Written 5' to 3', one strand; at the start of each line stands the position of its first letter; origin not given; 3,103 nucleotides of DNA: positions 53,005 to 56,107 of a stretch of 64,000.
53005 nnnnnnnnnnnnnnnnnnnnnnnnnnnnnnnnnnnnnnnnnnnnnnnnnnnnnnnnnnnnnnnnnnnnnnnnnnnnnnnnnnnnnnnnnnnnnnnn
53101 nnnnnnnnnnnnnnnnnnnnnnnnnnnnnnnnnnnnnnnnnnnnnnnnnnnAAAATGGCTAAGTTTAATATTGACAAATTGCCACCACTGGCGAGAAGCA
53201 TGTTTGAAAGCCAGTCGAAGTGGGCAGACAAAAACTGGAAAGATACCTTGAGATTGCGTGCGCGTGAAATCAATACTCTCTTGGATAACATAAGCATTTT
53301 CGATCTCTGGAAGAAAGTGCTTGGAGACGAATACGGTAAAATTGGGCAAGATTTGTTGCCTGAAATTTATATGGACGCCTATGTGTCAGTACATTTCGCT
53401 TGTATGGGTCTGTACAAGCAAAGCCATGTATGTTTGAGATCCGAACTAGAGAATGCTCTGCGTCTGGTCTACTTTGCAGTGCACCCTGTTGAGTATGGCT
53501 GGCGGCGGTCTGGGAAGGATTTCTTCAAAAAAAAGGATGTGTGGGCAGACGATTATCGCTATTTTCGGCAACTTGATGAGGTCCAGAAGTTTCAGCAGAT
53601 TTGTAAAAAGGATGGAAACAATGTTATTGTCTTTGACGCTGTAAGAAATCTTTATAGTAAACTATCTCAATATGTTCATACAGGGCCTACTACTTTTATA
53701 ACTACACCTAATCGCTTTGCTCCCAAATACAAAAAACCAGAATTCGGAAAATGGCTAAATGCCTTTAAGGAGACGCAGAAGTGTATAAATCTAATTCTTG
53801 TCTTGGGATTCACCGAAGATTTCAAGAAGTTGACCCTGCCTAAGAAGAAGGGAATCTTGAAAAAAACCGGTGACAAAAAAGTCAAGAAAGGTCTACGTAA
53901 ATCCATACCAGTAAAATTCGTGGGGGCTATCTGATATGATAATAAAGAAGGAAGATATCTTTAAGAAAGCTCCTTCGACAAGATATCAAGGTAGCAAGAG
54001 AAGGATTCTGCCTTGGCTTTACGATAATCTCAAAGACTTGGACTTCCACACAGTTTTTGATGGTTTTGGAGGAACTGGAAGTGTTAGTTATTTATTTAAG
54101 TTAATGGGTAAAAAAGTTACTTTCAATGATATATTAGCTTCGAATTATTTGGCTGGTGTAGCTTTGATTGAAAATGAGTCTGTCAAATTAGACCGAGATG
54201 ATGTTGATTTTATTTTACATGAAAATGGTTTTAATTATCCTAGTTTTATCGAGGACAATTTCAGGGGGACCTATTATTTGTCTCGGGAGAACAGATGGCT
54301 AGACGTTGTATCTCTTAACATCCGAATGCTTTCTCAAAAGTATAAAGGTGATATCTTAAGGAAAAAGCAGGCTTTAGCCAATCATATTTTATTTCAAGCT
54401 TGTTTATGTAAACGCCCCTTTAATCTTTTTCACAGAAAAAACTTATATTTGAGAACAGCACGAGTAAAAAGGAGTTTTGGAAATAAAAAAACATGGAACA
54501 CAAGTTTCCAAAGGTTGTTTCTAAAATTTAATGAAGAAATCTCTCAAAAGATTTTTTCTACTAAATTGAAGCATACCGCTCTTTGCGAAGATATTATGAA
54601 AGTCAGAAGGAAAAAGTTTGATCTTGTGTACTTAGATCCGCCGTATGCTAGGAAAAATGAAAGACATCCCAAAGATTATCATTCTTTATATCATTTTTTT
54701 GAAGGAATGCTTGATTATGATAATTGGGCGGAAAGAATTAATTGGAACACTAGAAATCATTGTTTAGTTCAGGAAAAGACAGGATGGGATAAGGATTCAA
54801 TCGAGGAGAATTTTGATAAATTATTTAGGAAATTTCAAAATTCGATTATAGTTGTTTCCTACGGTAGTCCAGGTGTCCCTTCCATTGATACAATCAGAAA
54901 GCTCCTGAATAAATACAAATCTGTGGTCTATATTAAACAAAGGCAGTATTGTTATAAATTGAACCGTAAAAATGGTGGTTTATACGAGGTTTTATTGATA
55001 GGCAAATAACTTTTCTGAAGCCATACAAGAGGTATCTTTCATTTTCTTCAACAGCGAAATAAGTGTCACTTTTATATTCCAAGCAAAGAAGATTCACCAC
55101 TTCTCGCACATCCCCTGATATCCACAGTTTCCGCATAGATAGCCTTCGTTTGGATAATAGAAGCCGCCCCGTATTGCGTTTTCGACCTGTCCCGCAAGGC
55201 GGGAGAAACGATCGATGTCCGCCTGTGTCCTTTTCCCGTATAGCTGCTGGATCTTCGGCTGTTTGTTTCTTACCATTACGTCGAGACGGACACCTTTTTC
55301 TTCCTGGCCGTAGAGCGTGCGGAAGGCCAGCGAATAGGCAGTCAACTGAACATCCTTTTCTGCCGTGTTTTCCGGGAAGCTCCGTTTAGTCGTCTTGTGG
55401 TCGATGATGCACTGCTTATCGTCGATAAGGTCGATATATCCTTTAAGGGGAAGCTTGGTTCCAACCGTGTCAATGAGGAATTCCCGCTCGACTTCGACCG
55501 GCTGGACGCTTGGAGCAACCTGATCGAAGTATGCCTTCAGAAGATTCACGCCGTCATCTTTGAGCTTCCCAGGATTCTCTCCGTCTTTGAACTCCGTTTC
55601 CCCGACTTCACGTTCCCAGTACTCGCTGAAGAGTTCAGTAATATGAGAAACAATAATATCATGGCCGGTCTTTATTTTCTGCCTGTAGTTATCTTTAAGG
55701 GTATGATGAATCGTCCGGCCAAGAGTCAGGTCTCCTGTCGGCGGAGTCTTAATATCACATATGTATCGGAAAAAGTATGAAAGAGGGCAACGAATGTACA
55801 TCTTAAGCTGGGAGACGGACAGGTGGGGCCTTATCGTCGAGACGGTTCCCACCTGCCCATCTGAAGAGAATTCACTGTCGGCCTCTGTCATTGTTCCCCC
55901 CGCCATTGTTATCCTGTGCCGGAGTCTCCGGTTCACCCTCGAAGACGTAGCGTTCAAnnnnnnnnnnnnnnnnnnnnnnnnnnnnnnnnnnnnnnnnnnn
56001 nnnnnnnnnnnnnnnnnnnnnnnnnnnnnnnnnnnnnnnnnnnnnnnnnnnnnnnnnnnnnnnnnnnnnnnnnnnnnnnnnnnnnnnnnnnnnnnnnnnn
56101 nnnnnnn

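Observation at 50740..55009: Candidate undescribed defence operon: GHKL ATPase + unknown + HEPN-like + adenine MTase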

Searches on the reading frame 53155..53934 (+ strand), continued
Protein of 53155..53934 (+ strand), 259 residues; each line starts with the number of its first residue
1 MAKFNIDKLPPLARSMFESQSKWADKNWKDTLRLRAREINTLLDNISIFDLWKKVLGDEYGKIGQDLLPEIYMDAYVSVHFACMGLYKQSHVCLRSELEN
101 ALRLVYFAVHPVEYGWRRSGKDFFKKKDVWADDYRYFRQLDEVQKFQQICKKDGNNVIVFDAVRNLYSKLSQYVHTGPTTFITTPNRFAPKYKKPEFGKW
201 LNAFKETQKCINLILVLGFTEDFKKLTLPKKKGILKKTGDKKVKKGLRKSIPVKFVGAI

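Call 78: find_encoding_contigs(protein=P0241, flank=6000, max_places=2)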
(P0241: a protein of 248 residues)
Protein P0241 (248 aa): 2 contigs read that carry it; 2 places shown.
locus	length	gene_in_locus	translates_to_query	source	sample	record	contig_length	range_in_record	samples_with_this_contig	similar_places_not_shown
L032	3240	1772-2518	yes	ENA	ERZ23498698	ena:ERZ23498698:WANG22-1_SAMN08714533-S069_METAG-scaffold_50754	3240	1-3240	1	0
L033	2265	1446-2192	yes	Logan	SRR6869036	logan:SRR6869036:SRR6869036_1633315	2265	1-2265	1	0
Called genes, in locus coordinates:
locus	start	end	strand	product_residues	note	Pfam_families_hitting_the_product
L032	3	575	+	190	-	?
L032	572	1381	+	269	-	PF01656:CbiA, PF02374:ArsA_ATPase (weak), PF09140:MipZ (faint), PF10609:ParA (faint), PF13614:AAA_31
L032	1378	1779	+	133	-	-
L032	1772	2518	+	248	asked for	-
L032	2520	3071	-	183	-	PF00239:Resolvase, PF02796:HTH_7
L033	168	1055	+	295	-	PF02374:ArsA_ATPase (weak), PF09140:MipZ (faint), PF10609:ParA (faint), PF13614:AAA_31, PF01656:CbiA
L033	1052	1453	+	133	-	-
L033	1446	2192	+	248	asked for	-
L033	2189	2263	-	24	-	?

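Call 100: find_related_loci(query=A3, collection=viral_contigs, flank=8000)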
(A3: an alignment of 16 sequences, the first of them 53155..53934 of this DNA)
Query A3 (259 aa) in viral_contigs; peptide patterns used: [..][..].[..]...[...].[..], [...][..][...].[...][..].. (x = any residue, [..] = any of these).
144 stretches matched a pattern; 1 encode a relative of the query (tblastn E <= 1e-3); 1 distinct loci.
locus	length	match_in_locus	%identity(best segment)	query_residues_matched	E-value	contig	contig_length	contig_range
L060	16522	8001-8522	27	67-247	7e-10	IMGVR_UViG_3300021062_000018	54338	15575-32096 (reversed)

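Call 107: search_protein_families(library=pfam, proteins=[L030:1118-1777:+], max_evalue=0.001)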
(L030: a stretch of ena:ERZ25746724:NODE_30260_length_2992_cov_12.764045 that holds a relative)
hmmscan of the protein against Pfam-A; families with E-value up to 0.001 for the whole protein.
L030:1118-1777:+ (219 aa): 0 families

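Call 116: find_encoding_contigs(protein=P0204, flank=7000, max_places=2)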
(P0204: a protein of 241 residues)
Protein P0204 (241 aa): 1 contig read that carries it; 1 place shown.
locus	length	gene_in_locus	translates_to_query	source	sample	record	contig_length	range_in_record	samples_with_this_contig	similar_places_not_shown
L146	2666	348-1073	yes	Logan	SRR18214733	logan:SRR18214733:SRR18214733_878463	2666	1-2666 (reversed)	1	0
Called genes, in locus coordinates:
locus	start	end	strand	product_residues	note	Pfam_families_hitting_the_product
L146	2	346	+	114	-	?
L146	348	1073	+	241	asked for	-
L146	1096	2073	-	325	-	PF02086:MethyltransfD12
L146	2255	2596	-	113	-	-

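Call 117: find_encoding_contigs(protein=P0210, flank=7000, max_places=2)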
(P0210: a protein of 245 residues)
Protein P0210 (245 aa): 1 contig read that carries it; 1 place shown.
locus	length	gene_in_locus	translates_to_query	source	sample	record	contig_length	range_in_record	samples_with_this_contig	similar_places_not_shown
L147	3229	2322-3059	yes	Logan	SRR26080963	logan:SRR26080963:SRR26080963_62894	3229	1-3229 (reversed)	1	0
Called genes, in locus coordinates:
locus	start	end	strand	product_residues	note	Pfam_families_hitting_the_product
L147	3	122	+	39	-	?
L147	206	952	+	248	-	-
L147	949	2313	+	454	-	PF06508:QueC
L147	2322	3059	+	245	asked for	-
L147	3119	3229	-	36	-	?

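Call 120: find_encoding_contigs(protein=P0219, flank=7000, max_places=2)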
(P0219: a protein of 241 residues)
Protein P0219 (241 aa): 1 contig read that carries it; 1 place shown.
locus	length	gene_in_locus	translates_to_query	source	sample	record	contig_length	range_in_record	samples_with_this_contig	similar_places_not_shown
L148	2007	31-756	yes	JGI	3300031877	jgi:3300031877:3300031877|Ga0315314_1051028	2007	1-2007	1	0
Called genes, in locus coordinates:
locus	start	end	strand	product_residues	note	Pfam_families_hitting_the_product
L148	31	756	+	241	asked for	-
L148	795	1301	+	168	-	PF02542:YgbB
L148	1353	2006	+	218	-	?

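Call 121: find_encoding_contigs(protein=P0233, flank=7000, max_places=2)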
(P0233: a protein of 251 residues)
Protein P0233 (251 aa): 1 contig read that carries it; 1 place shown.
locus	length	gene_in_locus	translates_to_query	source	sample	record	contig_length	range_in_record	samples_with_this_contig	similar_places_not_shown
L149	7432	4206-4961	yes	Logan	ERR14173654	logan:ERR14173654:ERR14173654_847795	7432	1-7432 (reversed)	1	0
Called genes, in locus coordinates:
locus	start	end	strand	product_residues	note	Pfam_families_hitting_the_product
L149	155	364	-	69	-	-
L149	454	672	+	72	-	-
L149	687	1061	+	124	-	-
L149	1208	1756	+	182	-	PF00239:Resolvase, PF02796:HTH_7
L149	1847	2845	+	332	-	PF01555:N6_N4_Mtase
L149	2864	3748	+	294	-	PF01656:CbiA, PF02374:ArsA_ATPase (weak), PF06564:CBP_BcsQ (faint), PF09140:MipZ (faint), PF10609:ParA (weak), PF13614:AAA_31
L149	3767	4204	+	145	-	-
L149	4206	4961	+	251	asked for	-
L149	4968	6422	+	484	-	-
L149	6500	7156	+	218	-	PF09225:Endonuc-PvuII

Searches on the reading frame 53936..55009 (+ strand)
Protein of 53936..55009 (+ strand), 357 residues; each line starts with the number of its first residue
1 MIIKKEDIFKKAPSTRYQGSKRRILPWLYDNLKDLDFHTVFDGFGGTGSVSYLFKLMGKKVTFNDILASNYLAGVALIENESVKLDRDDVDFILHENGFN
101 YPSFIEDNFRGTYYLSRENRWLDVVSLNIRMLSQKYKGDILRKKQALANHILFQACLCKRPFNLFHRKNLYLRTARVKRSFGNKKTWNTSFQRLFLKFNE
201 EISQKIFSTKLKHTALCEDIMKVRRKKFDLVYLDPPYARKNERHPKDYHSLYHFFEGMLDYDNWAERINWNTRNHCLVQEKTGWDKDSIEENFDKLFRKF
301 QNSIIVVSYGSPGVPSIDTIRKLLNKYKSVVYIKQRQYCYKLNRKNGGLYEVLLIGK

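Call 4: search_protein_families(library=pfam, proteins=[window:53936-55009:+], max_evalue=0.1)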
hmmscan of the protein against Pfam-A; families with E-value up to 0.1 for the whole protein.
window:53936-55009:+ (357 aa): 2 families
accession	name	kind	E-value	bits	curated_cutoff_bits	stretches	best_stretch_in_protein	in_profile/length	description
PF02086.21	MethyltransfD12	-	2.4e-18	67.2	22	1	17-250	1-199/253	D12 class N6 adenine-specific DNA methyltransferase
PF03602.21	Cons_hypoth95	-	0.00065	19.8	24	1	222-241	106-127/182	Conserved hypothetical protein 95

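Call 5: search_protein_families(library=padloc, proteins=[window:53936-55009:+], max_evalue=0.1)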
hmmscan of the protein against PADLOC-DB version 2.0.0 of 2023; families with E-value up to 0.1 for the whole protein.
window:53936-55009:+ (357 aa): 10 families
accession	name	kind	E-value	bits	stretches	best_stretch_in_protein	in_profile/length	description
PDLC03261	MTase_II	-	6.6e-49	164.8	1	10-343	306-622/643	Type II methyltransferase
PDLC03385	MTase_II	-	9.6e-31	105.3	1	10-346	4-321/336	Type II methyltransferase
PDLC03257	MTase_II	-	2.9e-19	67.5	1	7-345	5-324/343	Type II methyltransferase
PDLC03373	MTase_II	-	1.3e-16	59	2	14-120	8-119/339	Type II methyltransferase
PDLC03298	MTase_II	-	2.6e-16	57.7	2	16-96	3-87/362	Type II methyltransferase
PDLC03342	MTase_II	-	1.6e-15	55.1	2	15-111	25-120/383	Type II methyltransferase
PDLC03287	MTase_II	-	1e-13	49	1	16-354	2-334/646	Type II methyltransferase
PDLC03345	MTase_II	-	1.1e-10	38.5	2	17-98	25-105/581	Type II methyltransferase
PDLC03294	MTase_II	-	6.3e-07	27.3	1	183-251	128-201/272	Type II methyltransferase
PDLC04134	mad2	-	0.00039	17.4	0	14-67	269-322/492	mads_2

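Call 6: search_protein_families(library=ncbifam, proteins=[window:53936-55009:+], max_evalue=0.1)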
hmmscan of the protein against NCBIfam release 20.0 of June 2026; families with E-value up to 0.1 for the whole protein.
window:53936-55009:+ (357 aa): 4 families
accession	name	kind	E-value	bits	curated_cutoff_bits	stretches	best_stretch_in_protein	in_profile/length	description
TIGR00571.1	dam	subfamily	8.2e-08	32.3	114.85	1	181-287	133-230/267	Dam family site-specific DNA-(adenine-N6)-methyltransferase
TIGR00537.1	hemK_rel_arch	hypoth_equivalog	0.0059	16.3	87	0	216-244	71-99/179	HemK2/MTQ2 family protein methyltransferase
TIGR00095.1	TIGR00095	equivalog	0.012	15.2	117.5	1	216-241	113-138/194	16S rRNA (guanine(966)-N(2))-methyltransferase RsmD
TIGR01177.1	TIGR01177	hypoth_equivalog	0.097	12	316.55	0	221-253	242-274/330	TIGR01177 family methyltransferase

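Call 8: search_protein_families(library=phrogs, proteins=[window:53936-55009:+], max_evalue=0.01)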
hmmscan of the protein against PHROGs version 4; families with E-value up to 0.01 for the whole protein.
window:53936-55009:+ (357 aa): 2 families
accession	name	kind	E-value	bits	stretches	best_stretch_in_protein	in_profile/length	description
phrog_27806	-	other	1.1e-34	120.9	1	15-347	51-363/798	DNA methyltransferase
phrog_56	-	other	2.4e-27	97.5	2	86-345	386-628/647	DNA methyltransferase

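Call 71: search_solved_structures(query=window:53936-55009:+, max_evalue=0.01, show_alignments=1)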
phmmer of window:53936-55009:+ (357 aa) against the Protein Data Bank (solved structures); distinct sequences matched with E-value up to 0.01: 0.

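Call 114: find_related_loci(query=A6, collection=viral_contigs, flank=5000)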
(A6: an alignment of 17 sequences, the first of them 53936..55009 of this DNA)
Query A6 (357 aa) in viral_contigs; peptide patterns used: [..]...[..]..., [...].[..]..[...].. (x = any residue, [..] = any of these).
126 stretches matched a pattern; 23 encode a relative of the query (tblastn E <= 1e-3); 23 distinct loci.
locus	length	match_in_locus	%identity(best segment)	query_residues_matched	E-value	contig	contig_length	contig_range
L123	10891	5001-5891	42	13-316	2e-68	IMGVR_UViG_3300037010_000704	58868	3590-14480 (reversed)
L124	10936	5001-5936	35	13-342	1e-48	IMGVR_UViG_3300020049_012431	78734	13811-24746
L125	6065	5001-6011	32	13-350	1e-42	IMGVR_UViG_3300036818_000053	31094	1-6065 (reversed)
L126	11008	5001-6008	31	1-340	7e-42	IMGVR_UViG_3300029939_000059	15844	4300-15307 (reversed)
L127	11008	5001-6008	31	1-340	7e-42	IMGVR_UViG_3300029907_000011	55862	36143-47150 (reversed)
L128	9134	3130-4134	32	11-356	3e-39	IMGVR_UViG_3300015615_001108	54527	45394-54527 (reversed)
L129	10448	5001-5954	29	10-345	1e-38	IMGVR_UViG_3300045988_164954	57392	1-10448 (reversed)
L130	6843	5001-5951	31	13-348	3e-36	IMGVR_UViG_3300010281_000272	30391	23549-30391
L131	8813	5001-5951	31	13-348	3e-36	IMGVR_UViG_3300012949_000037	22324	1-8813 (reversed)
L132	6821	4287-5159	26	17-327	2e-11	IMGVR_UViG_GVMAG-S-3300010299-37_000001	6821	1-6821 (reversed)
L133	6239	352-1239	24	14-311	4e-10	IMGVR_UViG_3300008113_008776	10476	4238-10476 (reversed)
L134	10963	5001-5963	25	14-345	4e-10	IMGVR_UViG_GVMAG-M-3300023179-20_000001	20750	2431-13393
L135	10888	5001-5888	25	14-311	4e-10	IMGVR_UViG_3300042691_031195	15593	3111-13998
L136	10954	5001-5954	25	14-333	6e-10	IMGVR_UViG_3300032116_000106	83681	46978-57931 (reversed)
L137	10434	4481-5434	25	14-333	6e-10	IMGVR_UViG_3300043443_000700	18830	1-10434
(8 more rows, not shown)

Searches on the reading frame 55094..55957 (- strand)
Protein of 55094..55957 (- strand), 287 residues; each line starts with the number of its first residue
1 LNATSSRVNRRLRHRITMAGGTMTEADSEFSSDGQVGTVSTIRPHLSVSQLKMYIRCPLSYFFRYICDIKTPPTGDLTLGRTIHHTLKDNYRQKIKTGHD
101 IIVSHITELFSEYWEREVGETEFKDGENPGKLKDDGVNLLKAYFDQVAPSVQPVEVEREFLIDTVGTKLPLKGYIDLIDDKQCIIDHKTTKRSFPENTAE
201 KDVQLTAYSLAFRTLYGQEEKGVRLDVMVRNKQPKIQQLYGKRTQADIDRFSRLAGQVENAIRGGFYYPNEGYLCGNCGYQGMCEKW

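Call 4: search_protein_families(library=pfam, proteins=[window:55094-55957:-], max_evalue=0.1)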
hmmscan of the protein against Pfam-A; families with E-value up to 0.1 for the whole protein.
window:55094-55957:- (287 aa): 3 families
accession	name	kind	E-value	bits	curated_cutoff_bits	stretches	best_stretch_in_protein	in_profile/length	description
PF12705.13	PDDEXK_1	-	5.9e-30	105.4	22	1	45-285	1-247/247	PD-(D/E)XK nuclease superfamily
PF01930.23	Cas_Cas4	-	4.2e-05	24.1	22.7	1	172-284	53-158/160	Domain of unknown function DUF83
PF12684.13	DUF3799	-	0.041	14.1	26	0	47-197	1-135/233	PDDEXK-like domain of unknown function (DUF3799)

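Call 5: search_protein_families(library=padloc, proteins=[window:55094-55957:-], max_evalue=0.1)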
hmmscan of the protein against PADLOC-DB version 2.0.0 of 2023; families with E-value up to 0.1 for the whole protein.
window:55094-55957:- (287 aa): 10 families
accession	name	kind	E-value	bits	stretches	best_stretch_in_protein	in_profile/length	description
PDLC00943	Cas4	-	4.1e-13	47.7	2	153-285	52-179/180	CRISPR-associated protein Cas4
PDLC01250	Cas4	-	1.4e-11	43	1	47-285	2-168/168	"CAS-I,CAS-II,CAS-III,CAS-IV,CAS-V,CAS-VI; acquisition_associated"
PDLC00944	Cas4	-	1.9e-11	42.5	2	150-284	48-176/177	Cas4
PDLC01447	Cas4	-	1.5e-08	33.3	1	46-286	5-159/161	"CAS-I,CAS-II,CAS-III,CAS-IV,CAS-V,CAS-VI; acquisition_associated"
PDLC02083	Cas4_II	-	4.9e-07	28.3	2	171-285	73-184/186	-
PDLC01611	Cas4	-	5.3e-05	21.6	1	159-284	47-156/158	"CAS-I,CAS-II,CAS-III,CAS-IV,CAS-V,CAS-VI; acquisition_associated"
PDLC02035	Cas4d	-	0.00077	17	0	167-214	61-108/196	-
PDLC00059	DruK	-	0.0084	13.3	1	167-218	122-176/326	PD-(D/E)XK nuclease superfamily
PDLC02410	Aga_Cas4-like_Nuc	-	0.022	12.5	1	167-285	130-251/255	Class II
PDLC00060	DruK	-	0.051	10.9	1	168-285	140-260/347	PD-(D/E)XK nuclease superfamily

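Call 6: search_protein_families(library=ncbifam, proteins=[window:55094-55957:-], max_evalue=0.1)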
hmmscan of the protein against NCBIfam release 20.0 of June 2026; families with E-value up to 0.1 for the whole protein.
window:55094-55957:- (287 aa): 1 family
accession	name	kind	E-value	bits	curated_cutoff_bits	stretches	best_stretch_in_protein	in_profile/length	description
TIGR00372.1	cas4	equivalog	1.5e-12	47.7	65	2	153-285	52-179/180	CRISPR-associated protein Cas4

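Call 8: search_protein_families(library=phrogs, proteins=[window:55094-55957:-], max_evalue=0.01)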
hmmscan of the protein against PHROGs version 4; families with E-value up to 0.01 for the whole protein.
window:55094-55957:- (287 aa): 7 families
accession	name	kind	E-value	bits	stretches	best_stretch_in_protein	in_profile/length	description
phrog_69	-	DNA, RNA and nucleotide metabolism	7.7e-24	85.5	1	22-287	66-326/501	exonuclease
phrog_1218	-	DNA, RNA and nucleotide metabolism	3.6e-19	70.2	1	44-233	8-211/364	exonuclease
phrog_298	-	DNA, RNA and nucleotide metabolism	3e-06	27.8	1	173-240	168-239/293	exonuclease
phrog_33176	-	unknown function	3e-05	23.9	0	41-97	19-76/380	-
phrog_412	-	DNA, RNA and nucleotide metabolism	8.8e-05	22.9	0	167-225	281-346/440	exonuclease VIII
phrog_10230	-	unknown function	0.00013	22.2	1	45-197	22-176/279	-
phrog_1227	-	DNA, RNA and nucleotide metabolism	0.0047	17.2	0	45-194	18-154/268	exonuclease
